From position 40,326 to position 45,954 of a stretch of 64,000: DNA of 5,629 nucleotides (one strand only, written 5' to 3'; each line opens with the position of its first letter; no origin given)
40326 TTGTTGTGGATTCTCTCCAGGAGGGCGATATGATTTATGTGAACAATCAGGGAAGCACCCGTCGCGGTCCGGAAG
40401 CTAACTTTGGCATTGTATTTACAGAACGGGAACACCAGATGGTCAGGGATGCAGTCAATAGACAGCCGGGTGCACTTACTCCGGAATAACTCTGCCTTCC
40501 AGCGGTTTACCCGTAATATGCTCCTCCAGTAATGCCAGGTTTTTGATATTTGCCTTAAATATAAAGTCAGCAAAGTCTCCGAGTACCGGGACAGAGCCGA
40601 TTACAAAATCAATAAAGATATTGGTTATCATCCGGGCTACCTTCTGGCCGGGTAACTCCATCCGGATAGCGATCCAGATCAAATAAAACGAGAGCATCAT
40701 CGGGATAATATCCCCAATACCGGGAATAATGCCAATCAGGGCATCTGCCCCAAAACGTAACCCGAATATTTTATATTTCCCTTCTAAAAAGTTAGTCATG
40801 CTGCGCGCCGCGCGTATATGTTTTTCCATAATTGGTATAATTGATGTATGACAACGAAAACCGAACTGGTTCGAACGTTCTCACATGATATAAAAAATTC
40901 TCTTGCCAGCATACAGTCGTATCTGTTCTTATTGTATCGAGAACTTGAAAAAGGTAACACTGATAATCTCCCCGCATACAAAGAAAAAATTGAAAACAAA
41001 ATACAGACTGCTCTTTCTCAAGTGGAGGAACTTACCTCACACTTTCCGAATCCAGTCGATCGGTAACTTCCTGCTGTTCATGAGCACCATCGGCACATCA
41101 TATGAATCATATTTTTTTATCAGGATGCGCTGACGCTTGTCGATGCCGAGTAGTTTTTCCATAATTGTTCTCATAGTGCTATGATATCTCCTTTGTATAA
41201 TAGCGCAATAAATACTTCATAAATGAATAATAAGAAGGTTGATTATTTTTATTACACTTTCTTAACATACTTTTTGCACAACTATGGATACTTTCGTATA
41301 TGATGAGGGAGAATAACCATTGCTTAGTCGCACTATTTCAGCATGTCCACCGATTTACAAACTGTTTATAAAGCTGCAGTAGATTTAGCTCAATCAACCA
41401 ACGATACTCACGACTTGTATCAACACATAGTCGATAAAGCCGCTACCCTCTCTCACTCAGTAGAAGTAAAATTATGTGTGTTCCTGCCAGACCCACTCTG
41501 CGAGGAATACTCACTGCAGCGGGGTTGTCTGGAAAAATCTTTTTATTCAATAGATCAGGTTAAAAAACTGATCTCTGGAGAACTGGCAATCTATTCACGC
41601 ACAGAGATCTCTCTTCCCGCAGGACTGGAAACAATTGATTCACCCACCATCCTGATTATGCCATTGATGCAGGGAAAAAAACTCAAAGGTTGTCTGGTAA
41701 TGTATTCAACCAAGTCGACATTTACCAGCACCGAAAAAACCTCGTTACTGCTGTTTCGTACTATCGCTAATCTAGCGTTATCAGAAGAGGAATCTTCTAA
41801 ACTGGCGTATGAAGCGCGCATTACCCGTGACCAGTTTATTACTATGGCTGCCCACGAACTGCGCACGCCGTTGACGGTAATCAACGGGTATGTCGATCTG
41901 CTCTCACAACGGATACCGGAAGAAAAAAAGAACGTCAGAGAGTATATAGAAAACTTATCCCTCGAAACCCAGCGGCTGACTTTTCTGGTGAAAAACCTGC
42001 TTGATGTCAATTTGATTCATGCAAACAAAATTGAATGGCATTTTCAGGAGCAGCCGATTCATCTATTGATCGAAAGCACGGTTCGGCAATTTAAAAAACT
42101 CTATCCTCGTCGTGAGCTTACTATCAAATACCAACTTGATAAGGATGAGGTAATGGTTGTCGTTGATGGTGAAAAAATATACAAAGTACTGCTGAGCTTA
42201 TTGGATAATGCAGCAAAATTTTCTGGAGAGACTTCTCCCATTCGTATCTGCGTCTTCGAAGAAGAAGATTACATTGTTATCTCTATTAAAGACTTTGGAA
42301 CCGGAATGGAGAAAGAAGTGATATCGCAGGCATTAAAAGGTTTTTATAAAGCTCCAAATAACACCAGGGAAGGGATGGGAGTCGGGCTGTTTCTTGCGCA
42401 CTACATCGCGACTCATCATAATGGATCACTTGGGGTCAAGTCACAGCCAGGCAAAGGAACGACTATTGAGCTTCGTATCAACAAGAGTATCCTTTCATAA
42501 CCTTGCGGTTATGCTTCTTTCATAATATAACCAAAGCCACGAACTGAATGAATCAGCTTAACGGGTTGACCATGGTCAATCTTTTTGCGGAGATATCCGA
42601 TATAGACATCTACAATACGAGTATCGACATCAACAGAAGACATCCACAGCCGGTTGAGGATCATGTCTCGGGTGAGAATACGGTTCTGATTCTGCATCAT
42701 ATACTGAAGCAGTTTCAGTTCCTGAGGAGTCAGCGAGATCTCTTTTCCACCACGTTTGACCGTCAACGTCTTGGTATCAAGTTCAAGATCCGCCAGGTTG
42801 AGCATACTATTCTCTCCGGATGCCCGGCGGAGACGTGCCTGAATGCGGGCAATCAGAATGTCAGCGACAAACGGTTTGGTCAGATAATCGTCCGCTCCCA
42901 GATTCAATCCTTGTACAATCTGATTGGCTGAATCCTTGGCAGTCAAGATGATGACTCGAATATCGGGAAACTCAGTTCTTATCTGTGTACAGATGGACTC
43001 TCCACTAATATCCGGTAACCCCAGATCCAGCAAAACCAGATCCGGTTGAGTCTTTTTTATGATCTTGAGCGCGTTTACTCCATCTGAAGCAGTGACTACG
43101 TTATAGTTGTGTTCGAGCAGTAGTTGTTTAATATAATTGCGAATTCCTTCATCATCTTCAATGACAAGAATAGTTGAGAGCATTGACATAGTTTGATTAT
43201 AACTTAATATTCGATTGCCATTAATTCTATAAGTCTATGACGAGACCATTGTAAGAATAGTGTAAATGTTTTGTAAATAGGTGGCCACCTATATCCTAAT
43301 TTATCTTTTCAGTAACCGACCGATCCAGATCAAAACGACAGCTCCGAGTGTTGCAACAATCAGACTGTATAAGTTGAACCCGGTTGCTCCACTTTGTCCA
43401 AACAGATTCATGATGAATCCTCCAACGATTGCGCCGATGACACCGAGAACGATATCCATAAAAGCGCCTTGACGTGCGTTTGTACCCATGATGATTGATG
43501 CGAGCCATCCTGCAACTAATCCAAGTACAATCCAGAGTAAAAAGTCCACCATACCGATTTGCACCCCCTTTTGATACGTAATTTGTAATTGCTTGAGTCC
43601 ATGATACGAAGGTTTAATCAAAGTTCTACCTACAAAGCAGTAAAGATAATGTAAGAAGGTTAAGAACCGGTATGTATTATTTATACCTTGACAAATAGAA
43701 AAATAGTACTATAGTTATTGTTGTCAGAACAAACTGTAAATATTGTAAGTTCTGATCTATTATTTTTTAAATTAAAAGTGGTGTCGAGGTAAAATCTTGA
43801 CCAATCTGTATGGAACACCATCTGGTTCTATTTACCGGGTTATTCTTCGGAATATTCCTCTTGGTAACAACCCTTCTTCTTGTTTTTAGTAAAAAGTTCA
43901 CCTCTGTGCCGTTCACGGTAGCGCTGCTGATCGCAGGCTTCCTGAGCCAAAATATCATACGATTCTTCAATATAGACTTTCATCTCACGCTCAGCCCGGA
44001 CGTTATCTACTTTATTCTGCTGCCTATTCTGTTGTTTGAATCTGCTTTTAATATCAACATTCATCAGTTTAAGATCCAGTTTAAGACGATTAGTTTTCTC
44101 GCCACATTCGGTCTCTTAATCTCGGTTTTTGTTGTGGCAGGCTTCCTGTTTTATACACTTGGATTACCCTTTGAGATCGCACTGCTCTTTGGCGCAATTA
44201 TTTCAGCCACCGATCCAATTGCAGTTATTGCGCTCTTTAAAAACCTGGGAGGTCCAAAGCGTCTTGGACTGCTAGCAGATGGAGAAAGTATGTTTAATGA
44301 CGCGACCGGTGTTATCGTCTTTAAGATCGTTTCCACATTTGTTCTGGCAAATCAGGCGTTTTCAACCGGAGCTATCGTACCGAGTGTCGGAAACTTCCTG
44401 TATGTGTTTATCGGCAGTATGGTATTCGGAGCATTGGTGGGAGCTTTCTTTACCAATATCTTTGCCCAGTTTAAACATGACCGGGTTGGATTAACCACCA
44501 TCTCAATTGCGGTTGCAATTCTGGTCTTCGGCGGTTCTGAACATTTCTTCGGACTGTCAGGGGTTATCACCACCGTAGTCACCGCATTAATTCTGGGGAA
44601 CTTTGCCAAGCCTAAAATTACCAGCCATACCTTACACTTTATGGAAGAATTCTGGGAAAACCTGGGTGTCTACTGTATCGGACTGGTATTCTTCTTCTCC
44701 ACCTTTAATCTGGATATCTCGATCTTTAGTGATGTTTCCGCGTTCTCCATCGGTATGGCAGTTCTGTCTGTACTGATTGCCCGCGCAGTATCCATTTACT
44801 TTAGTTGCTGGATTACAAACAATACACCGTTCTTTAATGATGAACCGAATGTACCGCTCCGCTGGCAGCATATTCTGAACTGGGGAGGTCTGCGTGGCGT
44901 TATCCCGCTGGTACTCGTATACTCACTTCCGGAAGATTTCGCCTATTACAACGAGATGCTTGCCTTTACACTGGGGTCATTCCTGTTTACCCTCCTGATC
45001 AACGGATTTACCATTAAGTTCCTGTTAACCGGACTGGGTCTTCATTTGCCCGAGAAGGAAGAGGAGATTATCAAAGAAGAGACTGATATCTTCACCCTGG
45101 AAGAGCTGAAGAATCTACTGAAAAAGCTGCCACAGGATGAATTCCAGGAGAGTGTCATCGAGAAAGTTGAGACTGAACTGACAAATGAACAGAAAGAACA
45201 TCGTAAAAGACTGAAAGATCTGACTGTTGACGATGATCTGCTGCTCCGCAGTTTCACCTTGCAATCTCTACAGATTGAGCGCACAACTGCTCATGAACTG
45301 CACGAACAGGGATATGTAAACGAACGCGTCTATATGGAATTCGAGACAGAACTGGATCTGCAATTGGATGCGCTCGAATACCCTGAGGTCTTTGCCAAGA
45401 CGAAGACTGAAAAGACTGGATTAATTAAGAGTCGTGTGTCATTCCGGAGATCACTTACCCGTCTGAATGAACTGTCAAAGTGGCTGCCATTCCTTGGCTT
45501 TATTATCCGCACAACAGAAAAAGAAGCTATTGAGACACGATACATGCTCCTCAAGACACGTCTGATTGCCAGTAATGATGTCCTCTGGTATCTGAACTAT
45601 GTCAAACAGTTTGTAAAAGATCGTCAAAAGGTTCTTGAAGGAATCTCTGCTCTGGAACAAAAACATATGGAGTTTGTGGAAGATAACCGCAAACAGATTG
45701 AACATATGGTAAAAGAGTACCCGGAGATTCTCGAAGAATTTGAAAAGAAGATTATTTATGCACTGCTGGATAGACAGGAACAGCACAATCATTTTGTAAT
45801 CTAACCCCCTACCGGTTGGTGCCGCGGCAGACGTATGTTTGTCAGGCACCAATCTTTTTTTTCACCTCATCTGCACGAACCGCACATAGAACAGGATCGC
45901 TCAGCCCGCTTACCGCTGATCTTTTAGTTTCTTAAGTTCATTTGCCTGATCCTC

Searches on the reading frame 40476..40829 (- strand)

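Call 55: search_protein_families(library=pfam, proteins=[window:40476-40829:-], max_evalue=0.001)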
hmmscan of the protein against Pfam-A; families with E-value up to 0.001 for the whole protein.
window:40476-40829:- (117 aa): 1 family
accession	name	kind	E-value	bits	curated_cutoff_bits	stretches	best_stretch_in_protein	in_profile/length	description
PF13430.11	DUF4112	-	1.4e-31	109.2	23.3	1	8-105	5-105/105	Domain of unknown function (DUF4112)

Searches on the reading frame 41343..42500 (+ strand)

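Call 55: search_protein_families(library=pfam, proteins=[window:41343-42500:+], max_evalue=0.001)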
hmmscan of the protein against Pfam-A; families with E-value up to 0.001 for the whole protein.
window:41343-42500:+ (385 aa): 2 families
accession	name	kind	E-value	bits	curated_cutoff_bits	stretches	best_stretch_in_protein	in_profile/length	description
PF02518.31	HATPase_c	-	1.7e-19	70.7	26.4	1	275-380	2-108/111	Histidine kinase-, DNA gyrase B-, and HSP90-like ATPase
PF00512.31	HisKA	-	4.7e-15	55.8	26.9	1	162-223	2-61/66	His Kinase A (phospho-acceptor) domain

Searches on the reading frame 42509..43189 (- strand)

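Call 55: search_protein_families(library=pfam, proteins=[window:42509-43189:-], max_evalue=0.001)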
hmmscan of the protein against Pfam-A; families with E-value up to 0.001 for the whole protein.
window:42509-43189:- (226 aa): 2 families
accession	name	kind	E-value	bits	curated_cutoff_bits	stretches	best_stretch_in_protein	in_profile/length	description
PF00072.30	Response_reg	-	1.9e-30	105.8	30.2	1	7-117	1-111/111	Response regulator receiver domain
PF00486.34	Trans_reg_C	-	7.6e-25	87.2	26.2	1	148-222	1-76/77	Transcriptional regulatory protein, C terminal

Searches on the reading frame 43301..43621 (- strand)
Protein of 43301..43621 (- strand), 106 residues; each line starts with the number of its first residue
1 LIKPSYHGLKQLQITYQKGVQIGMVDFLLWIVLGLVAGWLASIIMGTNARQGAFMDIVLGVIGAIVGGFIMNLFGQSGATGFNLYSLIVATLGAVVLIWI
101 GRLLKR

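Call 55: search_protein_families(library=pfam, proteins=[window:43301-43621:-], max_evalue=0.001)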
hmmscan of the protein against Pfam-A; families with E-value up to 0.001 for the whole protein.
window:43301-43621:- (106 aa): 1 family
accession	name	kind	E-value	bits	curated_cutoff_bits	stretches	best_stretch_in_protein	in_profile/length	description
PF04226.18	Transgly_assoc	-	7.5e-14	52.1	25.3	1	57-106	1-49/49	Transglycosylase associated protein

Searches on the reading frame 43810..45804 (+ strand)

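Call 33: search_protein_families(library=ncbifam, proteins=[window:43810-45804:+], max_evalue=0.00001)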
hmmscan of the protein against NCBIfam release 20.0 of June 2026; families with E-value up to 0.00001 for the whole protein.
window:43810-45804:+ (664 aa): 5 families
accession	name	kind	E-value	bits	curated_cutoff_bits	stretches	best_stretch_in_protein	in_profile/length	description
TIGR00831.1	a_cpa1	equivalog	7.5e-60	202.9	279.6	1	18-518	7-519/525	Na+/H+ antiporter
TIGR00840.1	b_cpa1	equivalog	1.3e-43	149.3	251.25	1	19-452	18-458/559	sodium/hydrogen exchanger 3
NF003716.0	PRK05326.1-3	equivalog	6.5e-36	123.8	355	1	11-437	9-414/499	potassium/proton antiporter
NF003715.0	PRK05326.1-2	equivalog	1e-25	90.1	309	1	12-429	10-409/595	potassium/proton antiporter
NF003714.0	PRK05326.1-1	equivalog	1.4e-12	46.8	471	1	16-445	15-426/577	potassium/proton antiporter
